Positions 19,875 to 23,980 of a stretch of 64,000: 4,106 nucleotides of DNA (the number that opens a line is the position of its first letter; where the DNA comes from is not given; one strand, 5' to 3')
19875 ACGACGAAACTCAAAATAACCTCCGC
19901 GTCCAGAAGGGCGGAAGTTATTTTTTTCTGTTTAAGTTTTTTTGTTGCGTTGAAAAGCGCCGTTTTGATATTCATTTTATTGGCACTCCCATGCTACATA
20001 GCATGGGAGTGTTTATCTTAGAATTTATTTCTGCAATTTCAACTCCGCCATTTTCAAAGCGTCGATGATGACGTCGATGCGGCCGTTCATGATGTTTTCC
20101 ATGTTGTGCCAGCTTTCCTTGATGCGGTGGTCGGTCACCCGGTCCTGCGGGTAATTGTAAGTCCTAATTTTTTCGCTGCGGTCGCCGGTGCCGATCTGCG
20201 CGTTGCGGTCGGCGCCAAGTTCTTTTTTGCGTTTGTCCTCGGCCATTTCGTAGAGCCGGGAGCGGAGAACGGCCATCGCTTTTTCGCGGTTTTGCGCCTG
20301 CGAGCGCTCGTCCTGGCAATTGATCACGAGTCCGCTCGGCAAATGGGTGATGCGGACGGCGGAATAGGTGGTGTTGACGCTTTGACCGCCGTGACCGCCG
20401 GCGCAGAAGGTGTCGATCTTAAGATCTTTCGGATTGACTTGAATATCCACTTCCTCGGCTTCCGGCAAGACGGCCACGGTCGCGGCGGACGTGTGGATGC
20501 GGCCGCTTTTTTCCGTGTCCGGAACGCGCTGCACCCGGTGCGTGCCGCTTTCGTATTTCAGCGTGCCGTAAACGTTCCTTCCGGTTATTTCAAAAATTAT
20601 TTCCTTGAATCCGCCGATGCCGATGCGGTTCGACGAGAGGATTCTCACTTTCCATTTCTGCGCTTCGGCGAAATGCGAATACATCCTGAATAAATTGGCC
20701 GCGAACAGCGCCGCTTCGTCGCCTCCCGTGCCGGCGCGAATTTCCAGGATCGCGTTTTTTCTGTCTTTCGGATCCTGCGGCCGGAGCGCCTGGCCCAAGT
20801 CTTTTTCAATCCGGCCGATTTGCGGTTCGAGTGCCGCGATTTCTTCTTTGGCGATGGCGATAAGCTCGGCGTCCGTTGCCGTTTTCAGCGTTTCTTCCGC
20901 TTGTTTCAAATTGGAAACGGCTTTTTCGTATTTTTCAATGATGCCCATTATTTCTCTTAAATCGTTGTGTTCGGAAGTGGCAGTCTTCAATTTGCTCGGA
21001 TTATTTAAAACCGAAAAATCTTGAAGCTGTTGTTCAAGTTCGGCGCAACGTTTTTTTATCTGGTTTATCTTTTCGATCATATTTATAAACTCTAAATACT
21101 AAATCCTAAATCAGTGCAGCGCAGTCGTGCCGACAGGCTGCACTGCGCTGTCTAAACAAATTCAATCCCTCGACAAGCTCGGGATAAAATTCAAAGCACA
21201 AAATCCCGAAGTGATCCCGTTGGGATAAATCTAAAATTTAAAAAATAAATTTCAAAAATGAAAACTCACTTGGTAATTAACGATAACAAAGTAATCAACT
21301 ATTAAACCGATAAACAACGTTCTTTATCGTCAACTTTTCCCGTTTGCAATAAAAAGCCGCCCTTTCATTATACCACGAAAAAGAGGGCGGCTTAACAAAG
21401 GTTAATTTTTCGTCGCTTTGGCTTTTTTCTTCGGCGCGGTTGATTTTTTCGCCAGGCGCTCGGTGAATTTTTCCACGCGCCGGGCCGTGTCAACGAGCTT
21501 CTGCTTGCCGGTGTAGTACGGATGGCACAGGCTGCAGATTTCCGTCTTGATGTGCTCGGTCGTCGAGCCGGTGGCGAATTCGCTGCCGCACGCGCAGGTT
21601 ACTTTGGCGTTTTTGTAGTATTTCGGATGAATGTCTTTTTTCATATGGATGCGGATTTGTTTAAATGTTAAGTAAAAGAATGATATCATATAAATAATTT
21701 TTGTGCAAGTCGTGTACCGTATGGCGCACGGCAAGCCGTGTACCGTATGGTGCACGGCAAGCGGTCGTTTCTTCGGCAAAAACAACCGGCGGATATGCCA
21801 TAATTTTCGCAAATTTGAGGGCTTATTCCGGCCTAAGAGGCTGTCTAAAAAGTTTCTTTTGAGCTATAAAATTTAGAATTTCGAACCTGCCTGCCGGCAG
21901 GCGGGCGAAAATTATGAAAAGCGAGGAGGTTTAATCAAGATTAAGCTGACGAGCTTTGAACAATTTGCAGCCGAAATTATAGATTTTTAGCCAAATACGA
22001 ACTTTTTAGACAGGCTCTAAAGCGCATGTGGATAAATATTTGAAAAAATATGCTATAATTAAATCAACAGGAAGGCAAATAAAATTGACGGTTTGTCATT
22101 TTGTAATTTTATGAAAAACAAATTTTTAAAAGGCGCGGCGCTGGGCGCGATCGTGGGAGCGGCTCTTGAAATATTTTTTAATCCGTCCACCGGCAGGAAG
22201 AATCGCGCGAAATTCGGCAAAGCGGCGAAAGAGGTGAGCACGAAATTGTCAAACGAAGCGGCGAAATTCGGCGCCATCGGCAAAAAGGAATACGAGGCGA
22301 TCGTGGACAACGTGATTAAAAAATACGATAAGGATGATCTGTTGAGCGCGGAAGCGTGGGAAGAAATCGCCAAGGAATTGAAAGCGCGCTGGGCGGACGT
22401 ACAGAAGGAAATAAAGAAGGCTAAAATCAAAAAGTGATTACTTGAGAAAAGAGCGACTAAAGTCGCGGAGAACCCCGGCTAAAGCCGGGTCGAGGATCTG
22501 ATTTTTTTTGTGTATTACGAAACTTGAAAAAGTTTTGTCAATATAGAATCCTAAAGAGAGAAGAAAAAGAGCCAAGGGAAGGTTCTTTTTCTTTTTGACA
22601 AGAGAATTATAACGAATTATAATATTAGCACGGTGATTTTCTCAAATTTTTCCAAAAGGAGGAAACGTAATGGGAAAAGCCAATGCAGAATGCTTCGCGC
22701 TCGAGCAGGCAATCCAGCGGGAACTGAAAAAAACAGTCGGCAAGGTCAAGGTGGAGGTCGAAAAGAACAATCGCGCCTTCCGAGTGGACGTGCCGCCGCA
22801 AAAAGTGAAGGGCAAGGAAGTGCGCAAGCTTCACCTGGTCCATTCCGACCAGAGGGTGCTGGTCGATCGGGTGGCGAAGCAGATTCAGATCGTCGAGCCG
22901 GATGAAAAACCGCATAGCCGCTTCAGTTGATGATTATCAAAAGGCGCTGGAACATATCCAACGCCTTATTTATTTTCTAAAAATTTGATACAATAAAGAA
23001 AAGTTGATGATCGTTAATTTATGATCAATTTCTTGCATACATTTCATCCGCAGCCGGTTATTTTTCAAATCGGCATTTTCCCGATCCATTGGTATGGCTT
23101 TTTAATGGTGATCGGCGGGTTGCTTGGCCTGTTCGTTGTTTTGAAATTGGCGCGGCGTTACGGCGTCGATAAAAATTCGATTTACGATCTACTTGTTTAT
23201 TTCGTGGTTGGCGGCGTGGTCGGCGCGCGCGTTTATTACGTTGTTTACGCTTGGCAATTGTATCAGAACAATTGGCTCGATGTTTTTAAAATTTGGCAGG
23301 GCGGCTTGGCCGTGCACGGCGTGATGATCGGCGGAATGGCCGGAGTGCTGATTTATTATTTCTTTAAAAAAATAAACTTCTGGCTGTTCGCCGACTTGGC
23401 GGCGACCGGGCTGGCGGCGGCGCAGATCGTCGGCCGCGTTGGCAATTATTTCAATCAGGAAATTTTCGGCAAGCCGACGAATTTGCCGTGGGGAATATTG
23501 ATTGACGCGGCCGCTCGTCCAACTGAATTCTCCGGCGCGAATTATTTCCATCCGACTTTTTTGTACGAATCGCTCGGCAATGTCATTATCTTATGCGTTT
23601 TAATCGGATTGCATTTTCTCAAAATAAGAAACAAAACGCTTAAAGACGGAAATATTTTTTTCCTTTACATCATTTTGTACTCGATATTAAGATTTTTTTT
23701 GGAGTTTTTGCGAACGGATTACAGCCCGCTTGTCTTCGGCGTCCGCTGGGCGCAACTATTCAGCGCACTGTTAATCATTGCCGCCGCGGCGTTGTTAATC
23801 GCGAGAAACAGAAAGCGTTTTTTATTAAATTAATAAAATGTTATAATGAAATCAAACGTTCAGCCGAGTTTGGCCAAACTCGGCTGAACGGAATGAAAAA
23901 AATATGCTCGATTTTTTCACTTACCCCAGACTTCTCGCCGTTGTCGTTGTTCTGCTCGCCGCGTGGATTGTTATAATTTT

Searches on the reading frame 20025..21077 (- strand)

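Call 19: search_protein_families(library=ncbifam, proteins=[window:20025-21077:-], max_evalue=0.001)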
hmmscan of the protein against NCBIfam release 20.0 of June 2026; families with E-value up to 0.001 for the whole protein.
window:20025-21077:- (350 aa): 5 families
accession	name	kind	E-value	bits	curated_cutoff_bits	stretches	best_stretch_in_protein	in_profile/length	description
NF001859.2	PRK00591.1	equivalog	2.7e-148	493.7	400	1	5-345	2-342/347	peptide chain release factor 1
TIGR00019.1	prfA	equivalog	4.1e-145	483.2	423.25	1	1-345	7-350/361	peptide chain release factor 1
TIGR00020.2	prfB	exception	2.2e-87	293.4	370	1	3-340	16-350/353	peptide chain release factor 2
TIGR03072.1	release_prfH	equivalog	2.3e-22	79.5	166.65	1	111-307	3-195/200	peptide chain release factor H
NF006718.0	PRK09256.1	equivalog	1e-08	35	100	0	250-284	72-106/140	alternative ribosome rescue aminoacyl-tRNA hydrolase ArfB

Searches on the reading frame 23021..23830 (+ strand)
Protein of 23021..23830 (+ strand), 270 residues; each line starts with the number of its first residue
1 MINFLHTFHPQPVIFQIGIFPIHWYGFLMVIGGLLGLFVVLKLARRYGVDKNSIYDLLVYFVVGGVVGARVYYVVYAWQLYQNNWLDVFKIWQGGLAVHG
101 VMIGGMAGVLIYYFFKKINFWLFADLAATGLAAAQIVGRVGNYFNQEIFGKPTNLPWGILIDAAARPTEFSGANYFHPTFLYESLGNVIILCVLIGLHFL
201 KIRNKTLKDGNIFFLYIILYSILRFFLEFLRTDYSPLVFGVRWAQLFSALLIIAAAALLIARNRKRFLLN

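Call 81: search_protein_families(library=pfam, proteins=[window:23021-23830:+], max_evalue=0.001)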
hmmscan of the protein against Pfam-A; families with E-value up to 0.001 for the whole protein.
window:23021-23830:+ (270 aa): 1 family
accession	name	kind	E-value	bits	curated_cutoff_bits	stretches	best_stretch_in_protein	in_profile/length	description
PF01790.23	LGT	-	2.6e-69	233.7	24.9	1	12-260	1-239/240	Prolipoprotein diacylglyceryl transferase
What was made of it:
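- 23021..23833 (+): Lgt, prolipoprotein diacylglyceryl transferase (the machinery for lipobox modification). PF01790 E 2.6e-69 (call 81)
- On Bacterial lipoproteins (PROSITE PS51257 rule; Lgt/Lsp pathway): Lgt at 23021-23833, PF01790 E 2.6e-69 (call 81).
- Checked: The number of Cys after the lipid-modified Cys is even in all three (22, 12, 158), and the window encodes Lgt (23021-23833, call 81).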
